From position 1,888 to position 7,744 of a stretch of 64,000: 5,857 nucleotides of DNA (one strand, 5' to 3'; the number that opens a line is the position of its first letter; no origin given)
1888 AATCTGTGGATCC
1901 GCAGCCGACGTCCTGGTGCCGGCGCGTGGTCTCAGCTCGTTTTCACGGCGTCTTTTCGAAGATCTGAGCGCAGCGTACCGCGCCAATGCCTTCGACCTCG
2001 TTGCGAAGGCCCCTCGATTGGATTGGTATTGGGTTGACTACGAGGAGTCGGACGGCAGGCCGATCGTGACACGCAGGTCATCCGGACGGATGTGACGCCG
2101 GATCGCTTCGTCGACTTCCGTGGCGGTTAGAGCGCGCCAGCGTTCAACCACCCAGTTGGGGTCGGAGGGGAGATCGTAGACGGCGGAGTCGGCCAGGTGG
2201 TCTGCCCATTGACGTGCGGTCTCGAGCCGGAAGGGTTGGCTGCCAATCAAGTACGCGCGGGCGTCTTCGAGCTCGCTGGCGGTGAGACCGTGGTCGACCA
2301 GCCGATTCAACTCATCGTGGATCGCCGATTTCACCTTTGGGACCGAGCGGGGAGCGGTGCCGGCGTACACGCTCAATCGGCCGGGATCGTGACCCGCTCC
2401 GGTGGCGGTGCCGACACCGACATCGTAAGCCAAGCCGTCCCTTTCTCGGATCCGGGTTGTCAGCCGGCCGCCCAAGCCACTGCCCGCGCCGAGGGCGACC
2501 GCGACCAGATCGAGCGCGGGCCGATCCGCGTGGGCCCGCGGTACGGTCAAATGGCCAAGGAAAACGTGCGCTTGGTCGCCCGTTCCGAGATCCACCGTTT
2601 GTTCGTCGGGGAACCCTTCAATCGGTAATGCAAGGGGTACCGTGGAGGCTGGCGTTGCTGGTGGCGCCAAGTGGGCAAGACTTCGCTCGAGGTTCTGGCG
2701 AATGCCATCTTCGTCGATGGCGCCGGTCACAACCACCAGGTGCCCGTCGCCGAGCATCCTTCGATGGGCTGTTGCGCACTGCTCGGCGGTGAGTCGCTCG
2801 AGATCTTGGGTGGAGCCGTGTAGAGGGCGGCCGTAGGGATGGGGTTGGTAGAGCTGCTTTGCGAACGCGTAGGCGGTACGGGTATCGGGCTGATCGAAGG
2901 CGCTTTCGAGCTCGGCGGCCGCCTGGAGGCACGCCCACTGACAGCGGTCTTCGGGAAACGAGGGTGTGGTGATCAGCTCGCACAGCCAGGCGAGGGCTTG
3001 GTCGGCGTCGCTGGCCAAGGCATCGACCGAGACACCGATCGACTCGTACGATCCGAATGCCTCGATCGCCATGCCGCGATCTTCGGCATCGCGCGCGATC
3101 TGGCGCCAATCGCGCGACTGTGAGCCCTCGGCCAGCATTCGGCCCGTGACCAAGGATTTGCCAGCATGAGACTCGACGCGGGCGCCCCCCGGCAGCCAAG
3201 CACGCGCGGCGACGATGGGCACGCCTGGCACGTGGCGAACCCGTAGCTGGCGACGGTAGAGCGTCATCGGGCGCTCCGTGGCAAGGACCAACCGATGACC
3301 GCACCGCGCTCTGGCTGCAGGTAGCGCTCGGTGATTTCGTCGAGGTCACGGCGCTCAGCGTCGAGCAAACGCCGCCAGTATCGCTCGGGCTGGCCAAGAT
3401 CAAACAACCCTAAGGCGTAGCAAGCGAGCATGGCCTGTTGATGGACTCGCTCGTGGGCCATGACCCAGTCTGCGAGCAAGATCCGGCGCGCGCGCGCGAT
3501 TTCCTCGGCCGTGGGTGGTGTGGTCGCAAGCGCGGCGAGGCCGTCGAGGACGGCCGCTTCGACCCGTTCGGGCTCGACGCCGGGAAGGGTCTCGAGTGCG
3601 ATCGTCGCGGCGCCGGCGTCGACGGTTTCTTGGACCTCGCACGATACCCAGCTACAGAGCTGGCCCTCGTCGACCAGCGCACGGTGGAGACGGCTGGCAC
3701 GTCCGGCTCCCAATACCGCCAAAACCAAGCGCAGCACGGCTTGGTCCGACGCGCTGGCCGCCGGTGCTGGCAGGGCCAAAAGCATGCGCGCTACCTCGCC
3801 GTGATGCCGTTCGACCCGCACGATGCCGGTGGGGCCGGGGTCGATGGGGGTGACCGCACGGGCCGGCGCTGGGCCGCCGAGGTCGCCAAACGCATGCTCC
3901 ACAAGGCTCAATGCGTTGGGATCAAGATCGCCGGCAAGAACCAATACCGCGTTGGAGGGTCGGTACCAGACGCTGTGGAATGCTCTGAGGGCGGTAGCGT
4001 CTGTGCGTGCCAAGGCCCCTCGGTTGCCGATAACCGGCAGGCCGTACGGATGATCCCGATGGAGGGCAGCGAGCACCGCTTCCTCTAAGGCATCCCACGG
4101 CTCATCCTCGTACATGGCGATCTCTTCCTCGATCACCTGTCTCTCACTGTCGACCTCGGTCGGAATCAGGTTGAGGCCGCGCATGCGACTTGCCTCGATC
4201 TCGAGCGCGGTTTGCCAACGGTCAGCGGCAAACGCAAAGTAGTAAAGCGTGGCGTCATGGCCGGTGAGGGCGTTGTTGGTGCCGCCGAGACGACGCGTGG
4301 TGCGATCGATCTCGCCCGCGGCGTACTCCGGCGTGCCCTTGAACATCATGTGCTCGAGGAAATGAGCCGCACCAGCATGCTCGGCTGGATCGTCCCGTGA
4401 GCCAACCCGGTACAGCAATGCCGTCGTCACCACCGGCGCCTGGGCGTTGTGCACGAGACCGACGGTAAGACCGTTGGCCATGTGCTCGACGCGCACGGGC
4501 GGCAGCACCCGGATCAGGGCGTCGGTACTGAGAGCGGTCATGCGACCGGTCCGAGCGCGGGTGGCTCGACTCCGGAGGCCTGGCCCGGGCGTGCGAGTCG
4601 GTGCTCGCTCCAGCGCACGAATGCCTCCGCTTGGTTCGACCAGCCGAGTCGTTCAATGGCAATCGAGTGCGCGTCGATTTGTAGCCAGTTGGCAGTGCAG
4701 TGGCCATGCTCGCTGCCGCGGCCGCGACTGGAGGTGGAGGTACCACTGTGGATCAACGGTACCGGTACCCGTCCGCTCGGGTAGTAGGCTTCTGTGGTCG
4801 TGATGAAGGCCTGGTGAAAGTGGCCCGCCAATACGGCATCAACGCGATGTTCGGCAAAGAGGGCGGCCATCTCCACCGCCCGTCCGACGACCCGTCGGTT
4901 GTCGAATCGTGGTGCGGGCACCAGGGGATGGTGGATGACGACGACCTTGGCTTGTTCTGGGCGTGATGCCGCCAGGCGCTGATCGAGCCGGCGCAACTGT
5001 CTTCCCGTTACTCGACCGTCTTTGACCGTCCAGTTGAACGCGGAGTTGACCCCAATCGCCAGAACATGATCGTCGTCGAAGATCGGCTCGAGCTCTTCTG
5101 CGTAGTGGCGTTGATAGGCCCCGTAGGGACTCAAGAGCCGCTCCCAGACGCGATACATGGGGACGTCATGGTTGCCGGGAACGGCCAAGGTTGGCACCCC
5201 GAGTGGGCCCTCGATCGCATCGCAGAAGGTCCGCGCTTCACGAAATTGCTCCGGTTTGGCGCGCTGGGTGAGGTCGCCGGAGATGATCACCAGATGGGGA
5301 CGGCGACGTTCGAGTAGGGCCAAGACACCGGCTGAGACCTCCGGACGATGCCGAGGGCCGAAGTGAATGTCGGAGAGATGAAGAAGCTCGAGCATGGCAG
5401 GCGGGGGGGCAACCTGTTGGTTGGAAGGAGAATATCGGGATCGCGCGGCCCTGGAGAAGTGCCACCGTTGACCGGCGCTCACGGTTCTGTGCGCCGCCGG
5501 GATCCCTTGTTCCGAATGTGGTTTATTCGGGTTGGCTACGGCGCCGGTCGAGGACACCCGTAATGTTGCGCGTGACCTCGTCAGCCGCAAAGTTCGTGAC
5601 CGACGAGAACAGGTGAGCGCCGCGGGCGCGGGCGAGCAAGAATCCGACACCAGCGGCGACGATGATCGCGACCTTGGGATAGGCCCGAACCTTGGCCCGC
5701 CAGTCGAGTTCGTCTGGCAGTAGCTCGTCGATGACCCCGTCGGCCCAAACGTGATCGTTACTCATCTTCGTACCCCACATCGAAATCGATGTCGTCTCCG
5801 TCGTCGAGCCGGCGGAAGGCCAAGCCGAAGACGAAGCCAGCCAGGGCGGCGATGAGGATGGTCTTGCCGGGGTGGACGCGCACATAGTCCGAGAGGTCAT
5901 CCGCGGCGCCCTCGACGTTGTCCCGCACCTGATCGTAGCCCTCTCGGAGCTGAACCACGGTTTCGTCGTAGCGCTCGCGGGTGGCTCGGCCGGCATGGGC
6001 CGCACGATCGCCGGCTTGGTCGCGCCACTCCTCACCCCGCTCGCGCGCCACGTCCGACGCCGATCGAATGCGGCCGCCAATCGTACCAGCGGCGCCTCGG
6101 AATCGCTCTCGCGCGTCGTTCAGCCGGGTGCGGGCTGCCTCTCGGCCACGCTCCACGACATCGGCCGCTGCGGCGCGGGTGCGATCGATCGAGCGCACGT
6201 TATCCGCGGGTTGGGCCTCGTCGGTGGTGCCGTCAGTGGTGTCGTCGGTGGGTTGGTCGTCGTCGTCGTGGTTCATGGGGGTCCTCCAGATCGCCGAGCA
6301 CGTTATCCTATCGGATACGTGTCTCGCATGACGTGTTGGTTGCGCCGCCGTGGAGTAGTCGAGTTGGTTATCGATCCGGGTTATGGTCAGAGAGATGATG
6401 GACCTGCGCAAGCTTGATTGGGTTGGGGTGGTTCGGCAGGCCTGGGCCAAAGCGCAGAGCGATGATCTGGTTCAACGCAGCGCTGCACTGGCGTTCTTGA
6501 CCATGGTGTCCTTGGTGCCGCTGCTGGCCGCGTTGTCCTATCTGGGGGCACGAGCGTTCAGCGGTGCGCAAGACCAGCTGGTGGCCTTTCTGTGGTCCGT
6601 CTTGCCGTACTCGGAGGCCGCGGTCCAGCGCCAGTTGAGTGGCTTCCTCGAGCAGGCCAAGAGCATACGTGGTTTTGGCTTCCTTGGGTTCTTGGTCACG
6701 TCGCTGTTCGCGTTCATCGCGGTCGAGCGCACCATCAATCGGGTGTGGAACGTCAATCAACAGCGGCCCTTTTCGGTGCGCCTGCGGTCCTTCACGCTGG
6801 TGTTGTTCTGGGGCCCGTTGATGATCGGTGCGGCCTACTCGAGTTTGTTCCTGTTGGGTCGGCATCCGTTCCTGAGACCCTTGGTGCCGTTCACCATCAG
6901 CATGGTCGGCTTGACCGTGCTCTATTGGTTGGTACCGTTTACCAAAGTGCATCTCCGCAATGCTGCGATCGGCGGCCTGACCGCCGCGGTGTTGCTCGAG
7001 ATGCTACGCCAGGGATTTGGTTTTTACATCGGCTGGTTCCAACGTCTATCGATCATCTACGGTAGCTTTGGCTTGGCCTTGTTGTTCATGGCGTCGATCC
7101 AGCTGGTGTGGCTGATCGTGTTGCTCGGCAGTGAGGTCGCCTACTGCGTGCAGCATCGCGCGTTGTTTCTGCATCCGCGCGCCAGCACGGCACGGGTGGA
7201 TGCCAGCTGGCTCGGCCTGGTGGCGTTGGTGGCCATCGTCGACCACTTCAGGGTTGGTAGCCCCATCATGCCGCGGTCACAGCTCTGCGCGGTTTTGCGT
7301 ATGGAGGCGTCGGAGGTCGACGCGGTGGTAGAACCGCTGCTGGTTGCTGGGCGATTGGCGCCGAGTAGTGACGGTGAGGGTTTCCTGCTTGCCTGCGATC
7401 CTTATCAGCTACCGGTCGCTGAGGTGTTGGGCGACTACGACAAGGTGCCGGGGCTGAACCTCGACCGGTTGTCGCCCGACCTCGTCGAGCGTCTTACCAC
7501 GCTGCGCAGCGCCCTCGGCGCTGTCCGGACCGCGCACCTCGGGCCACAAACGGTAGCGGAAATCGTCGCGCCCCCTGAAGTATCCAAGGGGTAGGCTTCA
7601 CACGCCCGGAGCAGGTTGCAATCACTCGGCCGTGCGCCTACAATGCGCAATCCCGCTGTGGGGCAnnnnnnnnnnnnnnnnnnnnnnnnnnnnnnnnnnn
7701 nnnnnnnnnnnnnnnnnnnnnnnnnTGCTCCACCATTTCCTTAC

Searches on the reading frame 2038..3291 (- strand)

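Call 15: search_protein_families(library=pfam, proteins=[window:2038-3291:-], max_evalue=0.001)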
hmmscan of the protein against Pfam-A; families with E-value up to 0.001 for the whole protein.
window:2038-3291:- (417 aa): 2 families
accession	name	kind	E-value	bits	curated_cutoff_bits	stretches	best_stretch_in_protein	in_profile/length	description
PF05193.26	Peptidase_M16_C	-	2.4e-21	76.8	23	1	167-347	2-180/181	Peptidase M16 inactive domain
PF00675.25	Peptidase_M16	-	1.4e-08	35.2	22.3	1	24-159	10-147/149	Insulinase (Peptidase family M16)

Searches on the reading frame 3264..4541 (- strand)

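Call 15: search_protein_families(library=pfam, proteins=[window:3264-4541:-], max_evalue=0.001)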
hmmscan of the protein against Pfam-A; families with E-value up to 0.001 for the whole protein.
window:3264-4541:- (425 aa): 2 families
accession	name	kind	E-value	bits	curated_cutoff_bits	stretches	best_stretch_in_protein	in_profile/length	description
PF00675.25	Peptidase_M16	-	1.5e-30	106.5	22.3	1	29-172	4-147/149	Insulinase (Peptidase family M16)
PF05193.26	Peptidase_M16_C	-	1.1e-27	97.5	23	1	182-355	4-181/181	Peptidase M16 inactive domain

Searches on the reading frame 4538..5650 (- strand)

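Call 15: search_protein_families(library=pfam, proteins=[window:4538-5650:-], max_evalue=0.001)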
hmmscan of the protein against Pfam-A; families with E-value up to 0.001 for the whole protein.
window:4538-5650:- (370 aa): 2 families
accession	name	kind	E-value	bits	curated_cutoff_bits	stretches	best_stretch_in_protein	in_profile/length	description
PF00149.33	Metallophos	-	5.3e-16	60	21.5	1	89-280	3-190/191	Calcineurin-like phosphoesterase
PF12850.12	Metallophos_2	-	1.5e-08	35.2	27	1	88-287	2-125/154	Calcineurin-like phosphoesterase superfamily domain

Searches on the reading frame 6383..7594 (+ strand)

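Call 3: search_protein_families(library=pfam, proteins=[window:6383-7594:+], max_evalue=0.01)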
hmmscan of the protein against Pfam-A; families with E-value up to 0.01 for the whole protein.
window:6383-7594:+ (403 aa): 1 family
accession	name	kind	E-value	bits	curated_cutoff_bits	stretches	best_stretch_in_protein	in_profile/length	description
PF03631.20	Virul_fac_BrkB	-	7.3e-38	131.1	33.7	1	26-259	2-258/259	Virulence factor BrkB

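Call 84: search_protein_families(library=padloc, proteins=[window:6383-7594:+], max_evalue=0.001)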
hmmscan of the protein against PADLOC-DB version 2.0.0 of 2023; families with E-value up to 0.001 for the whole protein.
window:6383-7594:+ (403 aa): 0 families
